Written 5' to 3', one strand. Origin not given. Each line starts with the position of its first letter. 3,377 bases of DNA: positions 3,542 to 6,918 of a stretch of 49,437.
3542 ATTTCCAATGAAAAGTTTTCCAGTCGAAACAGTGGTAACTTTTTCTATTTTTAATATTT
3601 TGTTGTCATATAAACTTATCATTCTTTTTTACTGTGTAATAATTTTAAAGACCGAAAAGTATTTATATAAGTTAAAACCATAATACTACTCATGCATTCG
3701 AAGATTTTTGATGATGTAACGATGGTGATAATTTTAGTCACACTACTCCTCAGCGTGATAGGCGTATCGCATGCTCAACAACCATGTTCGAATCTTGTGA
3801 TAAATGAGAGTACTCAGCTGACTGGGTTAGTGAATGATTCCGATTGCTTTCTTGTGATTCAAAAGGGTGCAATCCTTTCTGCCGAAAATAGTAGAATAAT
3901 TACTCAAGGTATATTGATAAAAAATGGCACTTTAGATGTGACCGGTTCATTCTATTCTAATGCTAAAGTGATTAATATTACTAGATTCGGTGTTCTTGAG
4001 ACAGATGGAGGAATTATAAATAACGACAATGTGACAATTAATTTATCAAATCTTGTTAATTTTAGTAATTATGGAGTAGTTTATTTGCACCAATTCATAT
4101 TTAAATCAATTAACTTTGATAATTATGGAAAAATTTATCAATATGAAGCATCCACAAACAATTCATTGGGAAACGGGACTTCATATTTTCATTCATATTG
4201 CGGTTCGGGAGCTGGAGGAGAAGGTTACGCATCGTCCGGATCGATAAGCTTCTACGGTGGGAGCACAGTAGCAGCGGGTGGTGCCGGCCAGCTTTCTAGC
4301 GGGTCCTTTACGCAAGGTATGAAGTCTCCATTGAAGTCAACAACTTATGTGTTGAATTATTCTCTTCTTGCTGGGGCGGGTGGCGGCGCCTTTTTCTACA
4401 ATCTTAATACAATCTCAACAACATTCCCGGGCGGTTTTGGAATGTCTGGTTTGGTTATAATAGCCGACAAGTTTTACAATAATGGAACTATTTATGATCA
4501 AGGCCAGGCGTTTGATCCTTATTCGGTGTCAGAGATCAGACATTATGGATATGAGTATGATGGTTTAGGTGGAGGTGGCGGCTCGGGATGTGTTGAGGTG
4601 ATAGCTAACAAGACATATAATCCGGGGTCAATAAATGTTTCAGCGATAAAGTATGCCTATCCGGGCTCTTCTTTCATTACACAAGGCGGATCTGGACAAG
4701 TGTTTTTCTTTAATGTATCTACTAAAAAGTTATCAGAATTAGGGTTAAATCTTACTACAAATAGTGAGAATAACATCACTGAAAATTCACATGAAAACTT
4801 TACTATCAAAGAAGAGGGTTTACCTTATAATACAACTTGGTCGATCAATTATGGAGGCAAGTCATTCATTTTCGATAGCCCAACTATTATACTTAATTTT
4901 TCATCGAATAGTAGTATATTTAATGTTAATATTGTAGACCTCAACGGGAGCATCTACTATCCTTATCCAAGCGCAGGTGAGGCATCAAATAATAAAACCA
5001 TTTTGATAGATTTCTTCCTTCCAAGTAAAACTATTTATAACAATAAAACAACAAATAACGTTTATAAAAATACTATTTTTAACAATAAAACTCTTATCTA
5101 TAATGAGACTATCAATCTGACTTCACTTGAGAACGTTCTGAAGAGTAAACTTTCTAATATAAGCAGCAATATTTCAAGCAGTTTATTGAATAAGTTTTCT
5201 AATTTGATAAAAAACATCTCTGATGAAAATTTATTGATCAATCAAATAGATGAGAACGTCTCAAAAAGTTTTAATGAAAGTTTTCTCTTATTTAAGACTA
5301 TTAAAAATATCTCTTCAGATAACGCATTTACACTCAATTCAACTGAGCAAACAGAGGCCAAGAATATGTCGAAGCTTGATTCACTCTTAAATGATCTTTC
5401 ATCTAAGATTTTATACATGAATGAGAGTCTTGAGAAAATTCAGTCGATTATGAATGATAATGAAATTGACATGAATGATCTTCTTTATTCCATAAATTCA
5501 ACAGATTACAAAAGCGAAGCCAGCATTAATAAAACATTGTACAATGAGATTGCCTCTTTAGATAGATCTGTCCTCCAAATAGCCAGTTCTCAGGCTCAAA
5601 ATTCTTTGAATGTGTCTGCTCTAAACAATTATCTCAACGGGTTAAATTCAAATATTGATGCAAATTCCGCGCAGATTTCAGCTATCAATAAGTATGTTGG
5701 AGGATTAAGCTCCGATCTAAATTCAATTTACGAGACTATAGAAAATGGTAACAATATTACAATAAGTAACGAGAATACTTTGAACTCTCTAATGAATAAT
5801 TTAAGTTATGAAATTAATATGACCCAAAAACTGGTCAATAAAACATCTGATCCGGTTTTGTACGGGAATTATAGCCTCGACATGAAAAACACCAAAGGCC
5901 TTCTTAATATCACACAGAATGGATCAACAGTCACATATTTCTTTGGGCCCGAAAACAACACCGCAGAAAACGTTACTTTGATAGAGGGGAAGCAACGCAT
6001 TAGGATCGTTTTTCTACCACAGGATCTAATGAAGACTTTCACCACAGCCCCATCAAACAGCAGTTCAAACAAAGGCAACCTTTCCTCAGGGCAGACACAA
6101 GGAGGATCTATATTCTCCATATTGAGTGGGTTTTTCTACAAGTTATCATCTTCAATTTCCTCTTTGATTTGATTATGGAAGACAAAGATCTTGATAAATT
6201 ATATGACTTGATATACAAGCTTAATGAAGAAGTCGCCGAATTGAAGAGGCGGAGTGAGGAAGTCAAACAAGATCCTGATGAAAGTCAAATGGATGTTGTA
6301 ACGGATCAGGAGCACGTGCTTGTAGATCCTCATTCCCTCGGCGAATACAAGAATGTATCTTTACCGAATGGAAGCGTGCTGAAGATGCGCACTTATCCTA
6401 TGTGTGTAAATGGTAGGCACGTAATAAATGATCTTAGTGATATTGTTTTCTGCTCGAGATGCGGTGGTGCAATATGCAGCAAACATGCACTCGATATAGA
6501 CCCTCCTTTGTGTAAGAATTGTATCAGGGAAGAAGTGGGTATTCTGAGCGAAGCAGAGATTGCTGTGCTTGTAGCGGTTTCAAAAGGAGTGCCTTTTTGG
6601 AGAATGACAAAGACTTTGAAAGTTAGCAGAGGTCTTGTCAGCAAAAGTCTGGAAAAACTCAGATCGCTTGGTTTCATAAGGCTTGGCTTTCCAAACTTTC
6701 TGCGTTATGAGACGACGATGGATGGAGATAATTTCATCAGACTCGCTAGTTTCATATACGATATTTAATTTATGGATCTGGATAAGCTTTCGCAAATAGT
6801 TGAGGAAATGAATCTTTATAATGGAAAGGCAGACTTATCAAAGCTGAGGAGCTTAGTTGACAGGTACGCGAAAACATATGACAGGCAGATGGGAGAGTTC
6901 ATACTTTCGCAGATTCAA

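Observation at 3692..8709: Tightly coupled operon: giant Gly/Asn-rich surface protein + zinc-ribbon/wHTH protein + HerA/FtsK-type ATPase with C-terminal extension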

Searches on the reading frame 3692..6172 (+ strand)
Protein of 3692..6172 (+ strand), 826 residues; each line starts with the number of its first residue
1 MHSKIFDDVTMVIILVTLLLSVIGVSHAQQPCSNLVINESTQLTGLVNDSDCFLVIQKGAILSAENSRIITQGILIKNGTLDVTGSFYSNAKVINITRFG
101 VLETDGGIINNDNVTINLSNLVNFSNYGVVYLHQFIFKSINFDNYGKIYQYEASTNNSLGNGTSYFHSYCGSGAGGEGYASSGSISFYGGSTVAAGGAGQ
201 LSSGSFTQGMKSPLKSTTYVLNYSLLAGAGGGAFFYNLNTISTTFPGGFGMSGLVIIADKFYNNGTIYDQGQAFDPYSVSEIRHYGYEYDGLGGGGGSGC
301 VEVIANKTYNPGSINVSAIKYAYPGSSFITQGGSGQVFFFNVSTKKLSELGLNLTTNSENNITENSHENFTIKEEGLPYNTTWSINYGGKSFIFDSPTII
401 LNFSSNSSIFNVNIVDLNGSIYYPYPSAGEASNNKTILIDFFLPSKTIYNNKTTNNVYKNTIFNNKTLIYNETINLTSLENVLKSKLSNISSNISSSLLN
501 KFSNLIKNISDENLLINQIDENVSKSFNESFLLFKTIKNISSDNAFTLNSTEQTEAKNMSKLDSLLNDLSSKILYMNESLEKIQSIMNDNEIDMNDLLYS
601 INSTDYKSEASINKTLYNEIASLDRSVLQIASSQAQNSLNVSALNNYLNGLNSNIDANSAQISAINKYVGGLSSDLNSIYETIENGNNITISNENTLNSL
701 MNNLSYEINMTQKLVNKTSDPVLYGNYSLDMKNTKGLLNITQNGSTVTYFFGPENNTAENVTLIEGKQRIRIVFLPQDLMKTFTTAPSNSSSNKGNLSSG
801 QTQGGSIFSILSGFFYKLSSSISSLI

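Call 3: search_protein_families(library=pfam, proteins=[window:3692-6172:+], max_evalue=0.1)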
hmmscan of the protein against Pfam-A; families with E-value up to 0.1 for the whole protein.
window:3692-6172:+ (826 aa): 0 families

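Call 4: search_protein_families(library=ncbifam, proteins=[window:3692-6172:+], max_evalue=0.1)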
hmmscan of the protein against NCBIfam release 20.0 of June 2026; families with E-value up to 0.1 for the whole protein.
window:3692-6172:+ (826 aa): 1 family
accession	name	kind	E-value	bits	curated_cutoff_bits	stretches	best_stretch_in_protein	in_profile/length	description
NF038218.1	IcmG_DotF_IVB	equivalog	0.0036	17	200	1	618-684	117-183/266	type IVB secretion system protein IcmG/DotF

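Call 5: search_protein_families(library=padloc, proteins=[window:3692-6172:+], max_evalue=0.1)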
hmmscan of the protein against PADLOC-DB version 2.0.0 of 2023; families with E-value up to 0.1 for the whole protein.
window:3692-6172:+ (826 aa): 1 family
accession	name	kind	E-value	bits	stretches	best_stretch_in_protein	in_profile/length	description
PDLC00025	DruG2|DruG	-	0.04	10.5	1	504-679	245-420/704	Unknown function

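Call 30: find_homologous_proteins(query=window:3692-6172:+, max_evalue=0.001)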
Query window:3692-6172:+ (826 aa): 1 proteins with E <= 0.001 among 8000 candidates.
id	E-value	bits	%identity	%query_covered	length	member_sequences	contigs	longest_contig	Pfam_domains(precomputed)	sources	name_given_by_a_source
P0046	0.0e+0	1737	99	100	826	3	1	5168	-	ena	-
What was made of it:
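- Tried and rejected: The word-based search for g1 found only itself (call 30).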

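Call 39: search_protein_families(library=phrogs, proteins=[window:3692-6172:+], max_evalue=0.1)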
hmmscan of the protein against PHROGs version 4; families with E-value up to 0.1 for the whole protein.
window:3692-6172:+ (826 aa): 2 families
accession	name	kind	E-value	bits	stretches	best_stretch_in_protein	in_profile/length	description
phrog_283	-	head and packaging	0.011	16.2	1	582-714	152-289/385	major head protein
phrog_2990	-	unknown function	0.068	14.4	0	617-684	32-99/133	-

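Call 40: search_solved_structures(query=A3, max_evalue=10)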
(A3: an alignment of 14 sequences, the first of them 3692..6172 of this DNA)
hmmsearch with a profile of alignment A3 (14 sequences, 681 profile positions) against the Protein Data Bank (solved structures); distinct sequences matched with E-value up to 10: 8.
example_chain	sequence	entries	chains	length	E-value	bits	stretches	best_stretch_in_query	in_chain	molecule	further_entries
8j07_9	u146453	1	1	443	0.095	14.5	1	471-590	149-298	Dynein regulatory complex protein 9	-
6hft_A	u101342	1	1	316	0.55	12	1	455-581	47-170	Hsp70/Hsp90 co-chaperone CNS1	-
6ys4_A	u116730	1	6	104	0.74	11.6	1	463-543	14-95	Spindle assembly abnormal protein 6 homolog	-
9ocg_C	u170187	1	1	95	1.3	10.8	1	267-288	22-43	TAP transport inhibitor BNLF2a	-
9ko2_R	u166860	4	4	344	3.9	9.2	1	3-51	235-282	C-C chemokine receptor type 7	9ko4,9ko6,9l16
4rxu_A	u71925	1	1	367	4.6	9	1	163-198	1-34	Periplasmic sugar-binding protein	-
8xor_R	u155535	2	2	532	5.4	8.7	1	153-185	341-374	Proteinase-activated receptor 1 LgBiT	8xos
9f07_C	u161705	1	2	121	5.9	8.6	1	265-286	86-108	Stathmin-4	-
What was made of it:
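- On Archaeal S-layer or envelope glycoprotein (g1): There is no homology to any known S-layer protein (calls 3, 40).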

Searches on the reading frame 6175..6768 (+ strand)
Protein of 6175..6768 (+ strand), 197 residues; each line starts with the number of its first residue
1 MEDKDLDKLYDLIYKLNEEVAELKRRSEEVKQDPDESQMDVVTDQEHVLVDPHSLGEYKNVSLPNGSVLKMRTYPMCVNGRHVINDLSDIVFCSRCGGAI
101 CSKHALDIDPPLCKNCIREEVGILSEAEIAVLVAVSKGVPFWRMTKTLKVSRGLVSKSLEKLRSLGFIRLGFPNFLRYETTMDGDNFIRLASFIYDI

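Call 3: search_protein_families(library=pfam, proteins=[window:6175-6768:+], max_evalue=0.1)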
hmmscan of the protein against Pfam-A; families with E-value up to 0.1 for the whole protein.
window:6175-6768:+ (197 aa): 3 families
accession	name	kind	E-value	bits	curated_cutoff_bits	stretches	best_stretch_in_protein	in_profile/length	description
PF01022.26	HTH_5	-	0.027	14.8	22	1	146-168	23-45/47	Bacterial regulatory protein, arsR family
PF06221.18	zf-C2HC5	-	0.04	14.4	25.8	1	77-117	6-41/54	Putative zinc finger motif, C2HC5-type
PF04981.18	NMD3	-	0.06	13.3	24.9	1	93-129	1-32/243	NMD3 family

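Call 4: search_protein_families(library=ncbifam, proteins=[window:6175-6768:+], max_evalue=0.1)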
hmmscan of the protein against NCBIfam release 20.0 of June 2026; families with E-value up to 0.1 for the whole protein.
window:6175-6768:+ (197 aa): 3 families
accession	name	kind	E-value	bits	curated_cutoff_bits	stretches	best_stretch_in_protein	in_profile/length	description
NF040939.2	trans_reg_lrs14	equivalog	0.00044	20.3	90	1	124-169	19-67/103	Lrs14 family HTH-type transcriptional regulator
NF053606.1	Sta1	subfamily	0.0039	17.2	80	1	125-168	19-64/100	Sta1 family transcriptional regulator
TIGR01884.1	cas_HTH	subfamily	0.014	14.8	60.2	1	124-168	140-186/202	CRISPR-associated CARF protein Csa3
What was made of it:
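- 6175..6768 (+): g2, the adaptor. It has an N-terminal coiled coil, a double zinc module (aa 77-116, 6403-6522) and a winged helix (aa ~120-192, 6532-6750). There are weak Lrs14 and ArsR hits (calls 3, 4).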

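Call 5: search_protein_families(library=padloc, proteins=[window:6175-6768:+], max_evalue=0.1)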
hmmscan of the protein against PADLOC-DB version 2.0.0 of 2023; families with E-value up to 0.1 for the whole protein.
window:6175-6768:+ (197 aa): 6 families
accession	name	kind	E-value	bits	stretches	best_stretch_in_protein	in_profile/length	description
PDLC01848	CARF3--CARF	-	0.014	13.1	1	124-184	135-189/197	-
PDLC01268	CasR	-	0.021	12.8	1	123-169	121-168/179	"CAS-I,CAS-II,CAS-III,CAS-IV,CAS-V,CAS-VI; associated_signaling"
PDLC01044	Csa3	-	0.027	12.4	1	124-186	134-192/194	Type I-A associated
PDLC01879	CARF3--CARF_TM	-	0.031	11.9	1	138-191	170-220/222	-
PDLC04274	PDC-M02A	-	0.034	11.8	1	47-95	117-164/186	-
PDLC01434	CasR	-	0.044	11.6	1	124-169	126-172/191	"CAS-I,CAS-II,CAS-III,CAS-IV,CAS-V,CAS-VI; associated_signaling"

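Call 39: search_protein_families(library=phrogs, proteins=[window:6175-6768:+], max_evalue=0.1)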
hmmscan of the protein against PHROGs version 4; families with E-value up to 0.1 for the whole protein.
window:6175-6768:+ (197 aa): 1 family
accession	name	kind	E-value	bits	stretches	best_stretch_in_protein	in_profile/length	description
phrog_19268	-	unknown function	0.009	17.2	1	87-118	12-41/58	-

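Call 41: search_solved_structures(query=A2, max_evalue=10, show_alignments=3)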
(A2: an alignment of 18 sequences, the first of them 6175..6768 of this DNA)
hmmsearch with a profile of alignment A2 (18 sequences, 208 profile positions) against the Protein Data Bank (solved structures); distinct sequences matched with E-value up to 10: 41.
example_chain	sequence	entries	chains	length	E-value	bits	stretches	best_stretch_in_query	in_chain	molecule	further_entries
7ovp_A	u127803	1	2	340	0.00025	23.9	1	125-193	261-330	Adaptor protein CheF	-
9r1o_A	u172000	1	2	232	0.00063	22.6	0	3-29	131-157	sc-apCC-6-DPH-NR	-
7od9_C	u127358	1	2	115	0.0024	20.6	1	123-190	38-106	C-terminal domain of CheF from Methanococcus maripaludis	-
4bts_A6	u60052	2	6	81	0.0045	19.8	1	65-109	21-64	40S RIBOSOMAL PROTEIN S27 | RPS27E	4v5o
9h3g_Na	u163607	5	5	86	0.024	17.4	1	65-108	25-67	Small ribosomal subunit protein eS27y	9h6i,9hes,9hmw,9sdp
8auv_K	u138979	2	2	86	0.054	16.2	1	65-108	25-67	eS27 (40S ribosomal protein S27) | 40S ribosomal protein S27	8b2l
9vth_Sc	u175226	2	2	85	0.062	16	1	65-108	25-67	40S ribosomal protein S27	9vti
8ip8_xa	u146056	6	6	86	0.068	15.9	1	63-108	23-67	40S ribosomal protein eS27 | 40S ribosomal protein S27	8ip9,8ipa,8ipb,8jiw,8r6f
4v7e_Bb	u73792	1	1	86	0.069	15.9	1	63-108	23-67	40S ribosomal protein S27E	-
7qix_V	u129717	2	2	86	0.12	15.1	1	65-108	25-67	40S ribosomal protein S27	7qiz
5eri_A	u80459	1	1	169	0.17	14.6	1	142-176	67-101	MarR family transcriptional regulator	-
8qad_A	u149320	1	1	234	0.22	14.2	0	3-30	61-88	sc-apCC-6-LLIA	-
3f3x_A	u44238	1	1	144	0.3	13.8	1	127-199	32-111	Transcriptional regulator, marR family, putative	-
7yfu_A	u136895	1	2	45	0.57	12.9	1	8-40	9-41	Protein fantom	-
7a4y_E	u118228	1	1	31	0.71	12.6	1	14-36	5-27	Coiled-coil P5 peptide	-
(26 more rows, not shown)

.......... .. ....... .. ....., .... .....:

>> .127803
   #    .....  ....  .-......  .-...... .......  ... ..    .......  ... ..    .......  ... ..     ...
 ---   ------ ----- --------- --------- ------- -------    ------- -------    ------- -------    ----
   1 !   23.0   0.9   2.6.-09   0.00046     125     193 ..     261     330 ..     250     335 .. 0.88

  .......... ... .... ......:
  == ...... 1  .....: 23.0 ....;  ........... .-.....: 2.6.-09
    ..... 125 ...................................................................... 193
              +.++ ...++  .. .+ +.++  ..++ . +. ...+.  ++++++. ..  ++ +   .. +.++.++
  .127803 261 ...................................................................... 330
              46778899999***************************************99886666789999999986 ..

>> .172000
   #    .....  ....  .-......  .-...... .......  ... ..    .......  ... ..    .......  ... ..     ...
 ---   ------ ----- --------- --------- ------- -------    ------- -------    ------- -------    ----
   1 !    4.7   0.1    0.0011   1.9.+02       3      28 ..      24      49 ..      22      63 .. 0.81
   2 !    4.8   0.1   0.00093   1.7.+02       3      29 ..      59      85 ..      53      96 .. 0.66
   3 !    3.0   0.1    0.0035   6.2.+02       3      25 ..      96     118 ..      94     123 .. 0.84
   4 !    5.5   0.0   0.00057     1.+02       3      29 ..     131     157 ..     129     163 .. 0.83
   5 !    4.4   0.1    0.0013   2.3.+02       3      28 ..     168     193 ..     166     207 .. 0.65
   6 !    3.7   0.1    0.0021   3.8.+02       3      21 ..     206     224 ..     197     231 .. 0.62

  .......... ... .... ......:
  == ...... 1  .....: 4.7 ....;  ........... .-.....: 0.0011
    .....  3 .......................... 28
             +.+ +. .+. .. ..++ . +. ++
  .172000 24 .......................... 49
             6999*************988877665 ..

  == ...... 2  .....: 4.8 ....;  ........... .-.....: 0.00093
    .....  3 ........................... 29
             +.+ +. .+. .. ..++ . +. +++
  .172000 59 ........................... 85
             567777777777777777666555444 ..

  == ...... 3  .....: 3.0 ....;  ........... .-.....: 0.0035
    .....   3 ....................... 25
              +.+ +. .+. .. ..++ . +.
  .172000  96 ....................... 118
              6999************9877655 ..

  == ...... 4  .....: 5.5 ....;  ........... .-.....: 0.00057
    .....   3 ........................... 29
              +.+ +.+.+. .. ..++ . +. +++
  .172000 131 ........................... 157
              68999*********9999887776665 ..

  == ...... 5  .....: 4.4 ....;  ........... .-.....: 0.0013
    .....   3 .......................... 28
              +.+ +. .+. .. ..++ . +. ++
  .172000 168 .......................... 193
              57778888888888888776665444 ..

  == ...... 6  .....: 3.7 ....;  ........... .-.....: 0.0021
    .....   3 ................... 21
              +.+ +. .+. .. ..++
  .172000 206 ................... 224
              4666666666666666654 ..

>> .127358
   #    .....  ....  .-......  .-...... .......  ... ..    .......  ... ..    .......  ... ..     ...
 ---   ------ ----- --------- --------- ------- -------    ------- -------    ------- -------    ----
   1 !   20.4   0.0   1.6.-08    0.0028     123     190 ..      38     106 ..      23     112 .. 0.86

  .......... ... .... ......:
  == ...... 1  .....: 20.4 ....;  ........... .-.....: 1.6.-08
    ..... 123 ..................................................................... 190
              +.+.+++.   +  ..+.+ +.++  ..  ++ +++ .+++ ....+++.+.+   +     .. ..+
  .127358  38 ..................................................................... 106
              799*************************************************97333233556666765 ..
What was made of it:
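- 6175..6768 (+): The winged helix matches the C-terminal domain of archaeal CheF, 7ovp, at 2.5e-4 (call 41).
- The g2 winged helix resembles the protein-binding C-terminal domain of CheF (call 41).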
